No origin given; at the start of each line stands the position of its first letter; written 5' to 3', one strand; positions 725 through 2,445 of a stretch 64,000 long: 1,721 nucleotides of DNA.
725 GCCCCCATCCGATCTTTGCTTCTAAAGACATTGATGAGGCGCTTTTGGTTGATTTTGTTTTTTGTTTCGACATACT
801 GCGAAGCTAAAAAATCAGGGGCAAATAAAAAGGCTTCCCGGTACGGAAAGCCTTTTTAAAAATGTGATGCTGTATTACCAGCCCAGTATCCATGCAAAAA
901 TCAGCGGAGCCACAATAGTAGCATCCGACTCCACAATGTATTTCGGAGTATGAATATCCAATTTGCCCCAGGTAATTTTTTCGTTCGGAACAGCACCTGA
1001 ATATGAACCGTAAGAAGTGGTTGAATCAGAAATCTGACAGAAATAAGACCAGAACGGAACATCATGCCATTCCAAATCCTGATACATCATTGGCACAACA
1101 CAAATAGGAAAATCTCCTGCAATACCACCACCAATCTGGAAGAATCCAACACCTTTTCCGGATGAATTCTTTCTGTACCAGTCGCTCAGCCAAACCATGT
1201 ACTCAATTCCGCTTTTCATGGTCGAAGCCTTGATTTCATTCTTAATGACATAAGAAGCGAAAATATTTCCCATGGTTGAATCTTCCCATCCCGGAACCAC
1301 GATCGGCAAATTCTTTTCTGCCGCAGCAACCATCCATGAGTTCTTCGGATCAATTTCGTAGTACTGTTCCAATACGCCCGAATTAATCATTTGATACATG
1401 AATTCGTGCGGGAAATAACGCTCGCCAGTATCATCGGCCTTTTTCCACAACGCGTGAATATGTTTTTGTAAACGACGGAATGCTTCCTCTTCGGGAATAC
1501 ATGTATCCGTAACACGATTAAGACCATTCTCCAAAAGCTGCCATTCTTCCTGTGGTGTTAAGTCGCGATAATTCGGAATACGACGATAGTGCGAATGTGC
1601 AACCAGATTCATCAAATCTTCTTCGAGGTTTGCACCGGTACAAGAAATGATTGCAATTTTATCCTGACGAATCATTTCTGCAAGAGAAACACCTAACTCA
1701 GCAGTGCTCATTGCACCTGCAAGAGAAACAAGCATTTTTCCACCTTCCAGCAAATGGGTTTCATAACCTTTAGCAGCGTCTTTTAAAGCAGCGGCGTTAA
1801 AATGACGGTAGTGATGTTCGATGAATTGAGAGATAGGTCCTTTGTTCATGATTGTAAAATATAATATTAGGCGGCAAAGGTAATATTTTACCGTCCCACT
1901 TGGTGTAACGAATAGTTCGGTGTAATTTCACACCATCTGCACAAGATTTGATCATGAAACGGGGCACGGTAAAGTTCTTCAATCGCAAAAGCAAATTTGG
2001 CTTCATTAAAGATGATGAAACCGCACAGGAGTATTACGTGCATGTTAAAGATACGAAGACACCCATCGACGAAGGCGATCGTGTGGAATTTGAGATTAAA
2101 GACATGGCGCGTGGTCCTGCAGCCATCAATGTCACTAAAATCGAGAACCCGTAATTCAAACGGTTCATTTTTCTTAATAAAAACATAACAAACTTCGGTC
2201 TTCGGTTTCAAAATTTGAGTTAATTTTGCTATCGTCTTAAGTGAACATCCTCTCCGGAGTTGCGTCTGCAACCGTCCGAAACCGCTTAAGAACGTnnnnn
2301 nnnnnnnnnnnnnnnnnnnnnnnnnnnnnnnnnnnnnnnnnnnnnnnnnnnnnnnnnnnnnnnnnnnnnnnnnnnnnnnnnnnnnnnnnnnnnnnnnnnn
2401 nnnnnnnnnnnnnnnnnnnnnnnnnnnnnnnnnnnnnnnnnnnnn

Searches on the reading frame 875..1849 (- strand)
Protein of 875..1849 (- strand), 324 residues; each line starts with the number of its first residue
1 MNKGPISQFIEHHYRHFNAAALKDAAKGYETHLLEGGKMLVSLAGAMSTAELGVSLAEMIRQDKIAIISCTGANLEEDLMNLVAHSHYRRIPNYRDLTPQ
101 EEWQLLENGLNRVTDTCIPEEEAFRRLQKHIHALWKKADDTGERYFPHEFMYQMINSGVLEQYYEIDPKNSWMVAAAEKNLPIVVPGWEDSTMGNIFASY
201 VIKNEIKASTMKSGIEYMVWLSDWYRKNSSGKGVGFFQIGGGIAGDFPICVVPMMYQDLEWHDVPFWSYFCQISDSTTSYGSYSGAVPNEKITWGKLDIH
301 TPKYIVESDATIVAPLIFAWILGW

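Call 7: search_protein_families(library=pfam, proteins=[window:875-1849:-], max_evalue=0.01)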
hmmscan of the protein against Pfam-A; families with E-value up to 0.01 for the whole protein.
window:875-1849:- (324 aa): 1 family
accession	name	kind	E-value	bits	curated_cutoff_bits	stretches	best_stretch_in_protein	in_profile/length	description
PF01916.23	DS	-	2e-39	136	27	1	17-319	11-286/288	Deoxyhypusine synthase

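Call 8: search_protein_families(library=ncbifam, proteins=[window:875-1849:-], max_evalue=0.01)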
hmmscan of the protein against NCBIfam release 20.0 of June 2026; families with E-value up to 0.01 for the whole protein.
window:875-1849:- (324 aa): 7 families
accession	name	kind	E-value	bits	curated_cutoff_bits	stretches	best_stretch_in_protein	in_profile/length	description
NF001980.1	PRK00770.1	equivalog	2e-30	106.1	450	1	6-322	12-321/350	homospermidine biosynthesis protein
NF002006.0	PRK00805.1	equivalog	7.7e-30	103.9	434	1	17-318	33-315/338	deoxyhypusine synthase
NF002630.0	PRK02301.1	equivalog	3.1e-28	98.9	364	1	16-319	36-309/318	deoxyhypusine synthase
TIGR00321.1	dhys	equivalog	4.6e-26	91.9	304.25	1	6-322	13-300/301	deoxyhypusine synthase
NF002699.1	PRK02492.1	equivalog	2.9e-24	85.6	500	1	15-319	28-317/338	1,9-bis(guanidino)-5-aza-nonane synthase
NF002294.1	PRK01221.1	equivalog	3e-22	79.4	350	1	15-319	23-298/300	deoxyhypusine synthase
NF003052.1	PRK03971.1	equivalog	6.3e-17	61.8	380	1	44-320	74-331/334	deoxyhypusine synthase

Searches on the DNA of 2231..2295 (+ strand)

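Call 97: build_rna_model(alignment_id=A6, structure=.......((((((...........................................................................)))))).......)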
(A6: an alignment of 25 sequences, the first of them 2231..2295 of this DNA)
Model R1 built from alignment A6 (25 sequences, 101 columns); structure: as given.
model positions 64; base pairs 6; branch points 0; effective number of sequences 25; information 0.832 bits per position. Calibrated on 0.2 Mb of random sequence (short: E-values are rough).
structure used (alignment columns):
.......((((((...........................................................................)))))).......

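Call 98: search_with_rna_model(model_id=R1, sources=[window, L001, L002, L003, L004, L005, L006, L007, L008, L009, L010, L011, L012, L013, L014, L015, L016, L017, L018, L019, L020, L021, L022, L023, L024, L025, L026, L027, L028, L029, L030, L031, L032, L033, L034, L035, L036, L037, L038, L039, L040, L041, L042, L043, L044, L045, L046, L047, L048, L049, L050, L051, L052, L053, L054, L055, L056, L057, L058, L059, L060, L061, L062, L063, L064, L065, L066, L067, L068, L069, L070, L071, L072, L073, L074, L075, L076, L077, L078, L079, L080, L081, L083, L084, L086], max_evalue=1, make_alignment=true)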
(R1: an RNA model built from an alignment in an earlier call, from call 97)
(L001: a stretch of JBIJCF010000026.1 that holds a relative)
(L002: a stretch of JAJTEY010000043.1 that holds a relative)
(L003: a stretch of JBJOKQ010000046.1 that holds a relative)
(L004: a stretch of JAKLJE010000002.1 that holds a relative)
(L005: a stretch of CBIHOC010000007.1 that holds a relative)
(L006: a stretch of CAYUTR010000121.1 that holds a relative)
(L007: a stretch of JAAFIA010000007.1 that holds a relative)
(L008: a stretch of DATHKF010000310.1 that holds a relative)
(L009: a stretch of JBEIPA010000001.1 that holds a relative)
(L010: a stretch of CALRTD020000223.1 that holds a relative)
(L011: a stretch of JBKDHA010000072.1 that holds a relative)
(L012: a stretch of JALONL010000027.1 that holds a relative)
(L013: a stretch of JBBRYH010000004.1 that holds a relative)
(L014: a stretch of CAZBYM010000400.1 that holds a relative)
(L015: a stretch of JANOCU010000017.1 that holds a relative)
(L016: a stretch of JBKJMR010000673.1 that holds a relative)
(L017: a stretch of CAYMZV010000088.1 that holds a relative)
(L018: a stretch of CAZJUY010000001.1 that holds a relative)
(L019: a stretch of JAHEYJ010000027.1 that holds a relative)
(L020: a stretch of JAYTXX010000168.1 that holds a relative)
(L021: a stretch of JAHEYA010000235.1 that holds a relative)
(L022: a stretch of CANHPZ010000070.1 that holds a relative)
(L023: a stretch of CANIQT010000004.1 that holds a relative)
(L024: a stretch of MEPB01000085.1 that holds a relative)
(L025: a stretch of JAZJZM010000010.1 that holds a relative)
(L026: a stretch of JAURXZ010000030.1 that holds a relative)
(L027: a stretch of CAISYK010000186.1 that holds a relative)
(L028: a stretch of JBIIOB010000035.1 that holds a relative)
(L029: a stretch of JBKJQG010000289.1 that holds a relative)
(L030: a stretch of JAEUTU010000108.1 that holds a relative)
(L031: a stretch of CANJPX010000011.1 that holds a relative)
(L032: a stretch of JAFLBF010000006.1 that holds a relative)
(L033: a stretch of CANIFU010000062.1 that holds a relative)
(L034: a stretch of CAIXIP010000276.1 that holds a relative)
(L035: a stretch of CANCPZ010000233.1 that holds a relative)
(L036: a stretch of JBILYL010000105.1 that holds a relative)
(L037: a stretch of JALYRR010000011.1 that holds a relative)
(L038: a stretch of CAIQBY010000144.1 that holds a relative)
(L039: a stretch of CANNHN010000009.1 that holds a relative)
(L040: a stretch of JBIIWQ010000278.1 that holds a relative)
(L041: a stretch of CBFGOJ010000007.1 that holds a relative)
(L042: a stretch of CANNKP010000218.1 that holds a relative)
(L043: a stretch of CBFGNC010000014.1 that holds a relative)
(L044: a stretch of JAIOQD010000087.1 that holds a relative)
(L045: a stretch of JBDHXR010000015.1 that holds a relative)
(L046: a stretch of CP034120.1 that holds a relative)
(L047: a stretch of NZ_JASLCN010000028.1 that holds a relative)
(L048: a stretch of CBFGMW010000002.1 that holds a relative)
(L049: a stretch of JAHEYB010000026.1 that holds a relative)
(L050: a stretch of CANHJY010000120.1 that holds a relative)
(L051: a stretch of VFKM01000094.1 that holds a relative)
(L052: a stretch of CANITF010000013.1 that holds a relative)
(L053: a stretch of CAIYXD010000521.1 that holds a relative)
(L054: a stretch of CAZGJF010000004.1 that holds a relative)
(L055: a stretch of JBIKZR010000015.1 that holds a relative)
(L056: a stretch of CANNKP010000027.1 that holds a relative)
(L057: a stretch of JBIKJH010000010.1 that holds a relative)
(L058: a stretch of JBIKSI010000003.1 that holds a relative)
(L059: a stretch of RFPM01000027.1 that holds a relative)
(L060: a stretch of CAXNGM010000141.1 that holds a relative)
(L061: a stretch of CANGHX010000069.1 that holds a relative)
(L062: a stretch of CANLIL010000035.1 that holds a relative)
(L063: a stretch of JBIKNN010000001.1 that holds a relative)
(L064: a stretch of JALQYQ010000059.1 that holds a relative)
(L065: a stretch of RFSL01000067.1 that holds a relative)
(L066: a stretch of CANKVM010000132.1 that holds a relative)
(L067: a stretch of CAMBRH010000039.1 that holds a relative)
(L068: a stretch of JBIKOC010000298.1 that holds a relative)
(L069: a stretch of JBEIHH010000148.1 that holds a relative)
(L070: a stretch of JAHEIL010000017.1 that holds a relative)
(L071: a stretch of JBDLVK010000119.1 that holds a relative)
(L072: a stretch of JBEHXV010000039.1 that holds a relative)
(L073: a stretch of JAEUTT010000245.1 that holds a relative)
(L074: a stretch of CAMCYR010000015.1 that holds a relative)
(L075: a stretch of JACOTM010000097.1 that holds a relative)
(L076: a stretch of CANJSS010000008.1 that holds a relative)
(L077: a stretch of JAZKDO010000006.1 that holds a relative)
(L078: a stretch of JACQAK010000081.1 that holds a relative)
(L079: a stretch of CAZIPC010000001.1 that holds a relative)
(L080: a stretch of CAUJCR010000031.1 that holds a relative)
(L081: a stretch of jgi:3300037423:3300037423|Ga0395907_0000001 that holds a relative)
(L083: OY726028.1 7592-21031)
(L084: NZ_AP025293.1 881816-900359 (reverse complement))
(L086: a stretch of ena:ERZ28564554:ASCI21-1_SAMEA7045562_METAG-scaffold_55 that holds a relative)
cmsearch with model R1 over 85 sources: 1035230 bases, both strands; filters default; matches with E-value up to 1: 40.
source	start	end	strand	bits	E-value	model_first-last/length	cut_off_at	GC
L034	4913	4978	+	62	2.2e-12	1-64/64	no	0.33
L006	2908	2968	+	60.7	4.7e-12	1-64/64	no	0.48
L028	502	571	+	60.3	6.1e-12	1-64/64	no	0.34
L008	295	355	+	60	7.3e-12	1-64/64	no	0.49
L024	4852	4915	+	59.7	8.6e-12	1-64/64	no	0.38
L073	3073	3134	+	59.6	9e-12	1-64/64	no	0.44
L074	2618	2681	+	59.2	1.2e-11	1-64/64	no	0.44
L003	4850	4911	+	59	1.3e-11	1-64/64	no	0.44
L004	4851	4912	+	58.9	1.4e-11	1-64/64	no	0.45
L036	1146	1209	+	58.7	1.6e-11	1-64/64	no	0.45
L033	157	220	+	58.5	1.8e-11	1-64/64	no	0.47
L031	4831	4894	+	57.8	2.7e-11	1-64/64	no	0.44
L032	4871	4940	+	57.1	4.2e-11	1-64/64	no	0.41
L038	918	985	+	56.8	5e-11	1-64/64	no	0.38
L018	4890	4952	+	56.6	5.4e-11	1-64/64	no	0.35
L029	4958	5016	+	55.2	1.3e-10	1-64/64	no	0.47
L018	2503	2565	+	54.6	1.8e-10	1-64/64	no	0.37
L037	4869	4932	+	54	2.6e-10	1-64/64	no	0.47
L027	861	948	+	51.8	9.7e-10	1-64/64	no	0.34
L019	4794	4870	+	49.3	4.2e-09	1-64/64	no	0.39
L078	4924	4988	+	49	5e-09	1-64/64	no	0.38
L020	4803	4860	+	48.8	5.5e-09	1-64/64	no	0.47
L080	4903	4982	+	48.8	5.6e-09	1-64/64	no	0.4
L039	4943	5000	+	48.2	7.9e-09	1-64/64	no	0.47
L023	4816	4872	+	47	1.7e-08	1-64/64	no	0.42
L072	4869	4933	+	46.1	2.8e-08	1-64/64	no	0.45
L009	4838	4897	+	45.9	3.1e-08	1-64/64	no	0.5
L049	4945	5002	+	45.6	3.9e-08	1-64/64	no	0.43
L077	4937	5001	+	44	9.5e-08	1-64/64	no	0.38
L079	4917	4981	+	42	3.1e-07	1-64/64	no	0.4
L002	3898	3958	+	40.6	7.6e-07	1-64/64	no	0.51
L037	1071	1135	+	40.5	8e-07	1-64/64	no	0.38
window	2233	2293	+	40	1e-06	1-64/64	no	0.52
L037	1145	1211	+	39.9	1.1e-06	1-64/64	no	0.3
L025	4829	4917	+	34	3.6e-05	1-64/64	no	0.38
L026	4829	4916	+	33.3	5.5e-05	1-64/64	no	0.34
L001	4880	4940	+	32.6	8.4e-05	1-64/64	no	0.54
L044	4833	4921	+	25.2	0.0067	1-64/64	no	0.38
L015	4930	4981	+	24.4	0.011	1-64/64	no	0.44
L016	413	464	+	24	0.014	1-64/64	no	0.46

Alignment A7: 40 matches aligned to the model, 129 columns, each read 5' to 3' on its own strand. Consensus structure (alignment columns), stored with it:
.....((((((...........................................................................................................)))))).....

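Call 103: search_with_rna_model(model_id=R1, sources=[L089, L090, L091, L092, L093, L094, L095, L096, L097, L098, L099, L100, L101, L102, L103, L104, L105, L106, L107, L108, L109, L110, L111, L112, L113, L114, L115, L116, L117, L118, L119, L120, L121, L122, L123, L124, L125, L126, L127, L128, L129, L130, L131], max_evalue=0.1, make_alignment=true)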
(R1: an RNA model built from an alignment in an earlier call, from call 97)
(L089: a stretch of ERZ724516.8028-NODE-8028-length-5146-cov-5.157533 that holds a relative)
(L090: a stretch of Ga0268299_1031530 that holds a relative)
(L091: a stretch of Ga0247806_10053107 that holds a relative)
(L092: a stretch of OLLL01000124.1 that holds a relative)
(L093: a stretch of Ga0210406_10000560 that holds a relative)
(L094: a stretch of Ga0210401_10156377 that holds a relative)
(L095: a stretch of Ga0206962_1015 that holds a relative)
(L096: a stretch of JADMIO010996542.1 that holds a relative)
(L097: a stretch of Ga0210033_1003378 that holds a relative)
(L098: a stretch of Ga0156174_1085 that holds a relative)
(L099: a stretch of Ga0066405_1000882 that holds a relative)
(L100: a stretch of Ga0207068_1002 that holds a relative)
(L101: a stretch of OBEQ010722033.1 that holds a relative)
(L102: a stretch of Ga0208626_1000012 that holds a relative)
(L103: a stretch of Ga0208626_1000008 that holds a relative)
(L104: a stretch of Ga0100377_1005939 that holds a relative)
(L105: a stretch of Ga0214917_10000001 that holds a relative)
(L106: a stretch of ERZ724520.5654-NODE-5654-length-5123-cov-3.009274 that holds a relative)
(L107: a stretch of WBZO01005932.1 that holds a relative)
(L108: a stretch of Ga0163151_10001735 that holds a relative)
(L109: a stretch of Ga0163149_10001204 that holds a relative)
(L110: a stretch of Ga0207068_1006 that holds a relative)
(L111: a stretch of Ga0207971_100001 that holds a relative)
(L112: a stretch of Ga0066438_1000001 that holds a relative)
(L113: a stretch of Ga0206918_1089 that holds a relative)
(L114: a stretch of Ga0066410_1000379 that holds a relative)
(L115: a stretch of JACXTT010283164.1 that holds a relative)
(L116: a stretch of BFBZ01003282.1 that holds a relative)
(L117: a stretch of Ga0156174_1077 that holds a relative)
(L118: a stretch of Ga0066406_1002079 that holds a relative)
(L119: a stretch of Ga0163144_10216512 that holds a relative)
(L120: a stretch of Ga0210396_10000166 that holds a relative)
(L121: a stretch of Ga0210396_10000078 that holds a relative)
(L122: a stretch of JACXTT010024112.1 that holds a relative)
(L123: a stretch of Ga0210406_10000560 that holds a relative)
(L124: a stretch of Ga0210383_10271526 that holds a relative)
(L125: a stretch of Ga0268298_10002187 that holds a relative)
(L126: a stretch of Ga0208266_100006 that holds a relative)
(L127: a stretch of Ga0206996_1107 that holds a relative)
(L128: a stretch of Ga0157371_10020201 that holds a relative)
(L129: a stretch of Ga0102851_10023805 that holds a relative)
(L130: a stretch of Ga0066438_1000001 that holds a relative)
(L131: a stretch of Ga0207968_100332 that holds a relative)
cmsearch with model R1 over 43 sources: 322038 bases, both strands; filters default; matches with E-value up to 0.1: 54.
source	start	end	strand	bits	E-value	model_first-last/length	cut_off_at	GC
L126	7444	7518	-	63.6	2.7e-13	1-64/64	no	0.27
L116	2707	2773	-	62.2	6.1e-13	1-64/64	no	0.34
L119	379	442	+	61.7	8.1e-13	1-64/64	no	0.36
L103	5781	5850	-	60.3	1.9e-12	1-64/64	no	0.36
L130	10442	10511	+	60.3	1.9e-12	1-64/64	no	0.36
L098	7476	7539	+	59.7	2.7e-12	1-64/64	no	0.38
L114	7501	7577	-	59.2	3.7e-12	1-64/64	no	0.31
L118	942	1007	+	58.7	4.9e-12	1-64/64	no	0.33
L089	230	299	+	58.5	5.6e-12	1-64/64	no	0.26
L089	302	372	+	57.8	8.2e-12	1-64/64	no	0.34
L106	3518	3587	-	56.9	1.4e-11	1-64/64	no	0.31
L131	8951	9017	+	56.9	1.5e-11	1-64/64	no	0.28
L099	324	389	-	54.3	6.5e-11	1-64/64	no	0.35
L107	10045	10117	+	54.3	6.5e-11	1-64/64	no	0.3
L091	98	173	-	53.7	9.5e-11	1-64/64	no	0.33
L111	2467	2531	+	52.6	1.9e-10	1-64/64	no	0.29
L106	3589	3668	-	52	2.6e-10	1-64/64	no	0.3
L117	2374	2441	-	51.7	3.1e-10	1-64/64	no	0.32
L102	2513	2582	-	49.9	9.2e-10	1-64/64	no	0.3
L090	1176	1238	+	49.8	9.7e-10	1-64/64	no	0.35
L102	2441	2505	-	49.5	1.1e-09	1-64/64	no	0.29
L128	2492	2548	+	49.1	1.5e-09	1-64/64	no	0.44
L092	9390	9453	+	48.4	2.2e-09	1-64/64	no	0.5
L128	2417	2489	+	47.9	3e-09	1-64/64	no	0.45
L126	7519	7596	-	47.7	3.3e-09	1-64/64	no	0.28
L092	4412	4482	+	46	9.2e-09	1-64/64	no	0.37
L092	4342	4405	+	45.5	1.3e-08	1-64/64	no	0.44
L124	636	700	-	45.1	1.5e-08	1-64/64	no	0.42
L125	7538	7600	+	43.7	3.6e-08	1-64/64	no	0.37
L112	1378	1443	-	43.4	4.4e-08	1-64/64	no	0.32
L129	3694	3764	-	42.1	9.5e-08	1-64/64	no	0.32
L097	7225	7277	+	41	1.8e-07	1-64/64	no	0.38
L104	712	764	-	41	1.8e-07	1-64/64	no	0.38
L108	11502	11565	-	39.7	3.8e-07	1-64/64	no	0.38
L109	1375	1438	+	39.7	3.8e-07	1-64/64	no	0.38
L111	2394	2459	+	39.6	4.2e-07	1-64/64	no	0.35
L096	298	366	+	38.1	9.8e-07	1-64/64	no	0.46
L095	10453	10513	-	38.1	1e-06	1-64/64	no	0.41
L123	8960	9023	+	38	1e-06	1-64/64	no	0.5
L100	3144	3212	-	37.9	1.1e-06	1-64/64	no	0.48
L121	1090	1150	+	37.5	1.4e-06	1-64/64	no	0.41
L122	5410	5483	+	36.2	3.2e-06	1-64/64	no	0.31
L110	3483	3544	+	35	6.2e-06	1-64/64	no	0.5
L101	686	752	-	35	6.3e-06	1-64/64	no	0.27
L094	825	876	-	33.8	1.3e-05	7-58/64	no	0.44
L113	7623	7677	+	32.5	2.8e-05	6-60/64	no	0.44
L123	1781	1850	+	31.9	4e-05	1-64/64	no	0.44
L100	8265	8319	-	31.4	5.4e-05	6-60/64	no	0.4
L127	2473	2527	+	31.4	5.4e-05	6-60/64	no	0.4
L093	6973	7036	+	30.2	0.00011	1-64/64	no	0.44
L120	1624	1687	-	30.2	0.00011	1-64/64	no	0.44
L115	300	367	-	29.3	0.00018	1-64/64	no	0.29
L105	1840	1910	-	26.8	0.00082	1-64/64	no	0.45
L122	3780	3834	-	24.1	0.0041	1-64/64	no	0.33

Alignment A8: 54 matches aligned to the model, 108 columns, each read 5' to 3' on its own strand. Consensus structure (alignment columns), stored with it:
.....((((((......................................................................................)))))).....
